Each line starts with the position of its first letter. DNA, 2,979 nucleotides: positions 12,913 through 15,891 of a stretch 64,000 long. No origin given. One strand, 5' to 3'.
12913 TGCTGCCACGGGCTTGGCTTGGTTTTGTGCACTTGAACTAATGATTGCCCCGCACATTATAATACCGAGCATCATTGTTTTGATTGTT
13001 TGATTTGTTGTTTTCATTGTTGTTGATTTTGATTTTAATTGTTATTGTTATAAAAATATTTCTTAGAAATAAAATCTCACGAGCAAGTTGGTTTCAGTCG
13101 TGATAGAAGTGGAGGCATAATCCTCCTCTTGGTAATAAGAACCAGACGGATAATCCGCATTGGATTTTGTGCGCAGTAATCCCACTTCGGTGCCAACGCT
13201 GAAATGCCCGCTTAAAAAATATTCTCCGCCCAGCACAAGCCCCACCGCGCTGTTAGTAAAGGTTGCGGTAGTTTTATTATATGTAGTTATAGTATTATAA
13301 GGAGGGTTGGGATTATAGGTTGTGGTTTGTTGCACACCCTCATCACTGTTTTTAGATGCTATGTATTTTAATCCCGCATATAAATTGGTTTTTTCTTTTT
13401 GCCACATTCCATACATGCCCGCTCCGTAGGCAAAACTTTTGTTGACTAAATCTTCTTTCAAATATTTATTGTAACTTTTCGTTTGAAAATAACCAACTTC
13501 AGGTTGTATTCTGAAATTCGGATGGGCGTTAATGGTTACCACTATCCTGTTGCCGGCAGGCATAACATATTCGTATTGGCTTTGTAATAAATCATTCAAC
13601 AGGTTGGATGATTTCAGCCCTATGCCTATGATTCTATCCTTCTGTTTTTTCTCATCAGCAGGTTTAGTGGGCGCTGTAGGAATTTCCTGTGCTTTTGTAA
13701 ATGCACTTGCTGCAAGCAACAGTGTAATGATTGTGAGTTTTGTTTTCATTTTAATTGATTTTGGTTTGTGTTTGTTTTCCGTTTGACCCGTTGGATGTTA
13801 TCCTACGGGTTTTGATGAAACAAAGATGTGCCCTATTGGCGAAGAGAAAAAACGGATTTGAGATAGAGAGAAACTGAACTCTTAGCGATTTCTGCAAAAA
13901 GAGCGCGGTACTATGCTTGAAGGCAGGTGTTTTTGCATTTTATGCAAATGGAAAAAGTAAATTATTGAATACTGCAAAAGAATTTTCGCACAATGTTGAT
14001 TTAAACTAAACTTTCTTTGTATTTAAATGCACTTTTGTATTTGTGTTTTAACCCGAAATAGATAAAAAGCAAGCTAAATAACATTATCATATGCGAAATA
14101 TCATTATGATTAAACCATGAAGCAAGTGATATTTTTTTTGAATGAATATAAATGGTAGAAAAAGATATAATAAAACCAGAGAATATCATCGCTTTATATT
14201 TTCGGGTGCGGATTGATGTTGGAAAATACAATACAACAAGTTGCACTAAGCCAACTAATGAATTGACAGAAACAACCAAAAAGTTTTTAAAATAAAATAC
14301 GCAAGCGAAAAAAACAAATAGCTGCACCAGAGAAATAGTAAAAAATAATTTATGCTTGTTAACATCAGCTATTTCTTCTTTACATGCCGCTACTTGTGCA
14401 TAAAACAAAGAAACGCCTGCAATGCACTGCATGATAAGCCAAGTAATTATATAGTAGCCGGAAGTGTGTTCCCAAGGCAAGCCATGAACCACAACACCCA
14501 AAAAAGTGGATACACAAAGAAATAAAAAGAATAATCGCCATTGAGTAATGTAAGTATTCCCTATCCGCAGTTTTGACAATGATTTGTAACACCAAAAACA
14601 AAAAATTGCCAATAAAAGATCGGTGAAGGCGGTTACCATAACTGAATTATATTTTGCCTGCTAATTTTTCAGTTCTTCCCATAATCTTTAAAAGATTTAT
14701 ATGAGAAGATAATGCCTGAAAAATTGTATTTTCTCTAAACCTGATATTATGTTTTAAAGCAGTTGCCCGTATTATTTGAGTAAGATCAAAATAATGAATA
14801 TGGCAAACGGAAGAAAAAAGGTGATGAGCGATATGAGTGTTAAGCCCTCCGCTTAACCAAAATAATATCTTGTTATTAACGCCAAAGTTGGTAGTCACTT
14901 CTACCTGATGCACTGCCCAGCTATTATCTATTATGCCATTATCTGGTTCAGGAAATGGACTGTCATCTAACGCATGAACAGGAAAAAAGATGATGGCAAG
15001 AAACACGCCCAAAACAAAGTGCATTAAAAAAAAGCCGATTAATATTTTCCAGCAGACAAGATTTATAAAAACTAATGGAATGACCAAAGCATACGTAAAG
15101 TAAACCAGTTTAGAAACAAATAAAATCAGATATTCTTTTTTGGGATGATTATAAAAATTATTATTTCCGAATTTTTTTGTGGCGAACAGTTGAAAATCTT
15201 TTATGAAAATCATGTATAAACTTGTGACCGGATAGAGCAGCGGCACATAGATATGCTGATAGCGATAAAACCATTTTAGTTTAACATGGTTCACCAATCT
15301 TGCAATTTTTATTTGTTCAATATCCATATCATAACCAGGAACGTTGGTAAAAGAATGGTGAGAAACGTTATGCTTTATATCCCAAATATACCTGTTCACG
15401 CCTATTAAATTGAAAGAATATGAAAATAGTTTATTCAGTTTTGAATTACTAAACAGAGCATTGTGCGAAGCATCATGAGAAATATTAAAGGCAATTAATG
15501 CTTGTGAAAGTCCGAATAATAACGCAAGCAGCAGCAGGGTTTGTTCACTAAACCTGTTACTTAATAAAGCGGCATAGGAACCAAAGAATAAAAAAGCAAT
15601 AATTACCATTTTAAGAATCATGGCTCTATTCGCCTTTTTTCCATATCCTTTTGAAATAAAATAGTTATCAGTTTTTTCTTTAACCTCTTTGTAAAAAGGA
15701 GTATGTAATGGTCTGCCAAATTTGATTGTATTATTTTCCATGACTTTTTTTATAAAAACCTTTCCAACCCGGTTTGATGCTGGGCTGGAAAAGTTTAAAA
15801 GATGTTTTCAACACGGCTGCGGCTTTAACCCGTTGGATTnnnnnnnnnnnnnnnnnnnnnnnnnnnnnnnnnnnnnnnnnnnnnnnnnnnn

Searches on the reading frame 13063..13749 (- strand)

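Call 6: search_protein_families(library=pfam, proteins=[window:13063-13749:-], max_evalue=0.01)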
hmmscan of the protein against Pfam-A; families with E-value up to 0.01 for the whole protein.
window:13063-13749:- (228 aa): 1 family
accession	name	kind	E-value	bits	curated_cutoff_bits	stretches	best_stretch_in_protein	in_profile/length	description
PF13505.12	OMP_b-brl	-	2.4e-07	31.5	28.7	1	33-200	16-161/175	Outer membrane protein beta-barrel domain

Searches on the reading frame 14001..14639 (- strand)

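Call 6: search_protein_families(library=pfam, proteins=[window:14001-14639:-], max_evalue=0.01)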
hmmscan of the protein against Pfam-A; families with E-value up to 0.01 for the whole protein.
window:14001-14639:- (212 aa): 1 family
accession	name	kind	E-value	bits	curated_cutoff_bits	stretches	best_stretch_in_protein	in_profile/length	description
PF22285.2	DUF6962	-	2.6e-41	142.3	27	1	2-200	1-196/198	Family of unknown function (DUF6962)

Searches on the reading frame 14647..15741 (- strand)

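Call 6: search_protein_families(library=pfam, proteins=[window:14647-15741:-], max_evalue=0.01)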
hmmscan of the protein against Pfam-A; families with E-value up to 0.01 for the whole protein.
window:14647-15741:- (364 aa): 1 family
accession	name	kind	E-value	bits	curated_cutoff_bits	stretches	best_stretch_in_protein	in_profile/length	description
PF00487.30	FA_desaturase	-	1.1e-28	101.2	29.7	1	70-337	6-251/253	Fatty acid desaturase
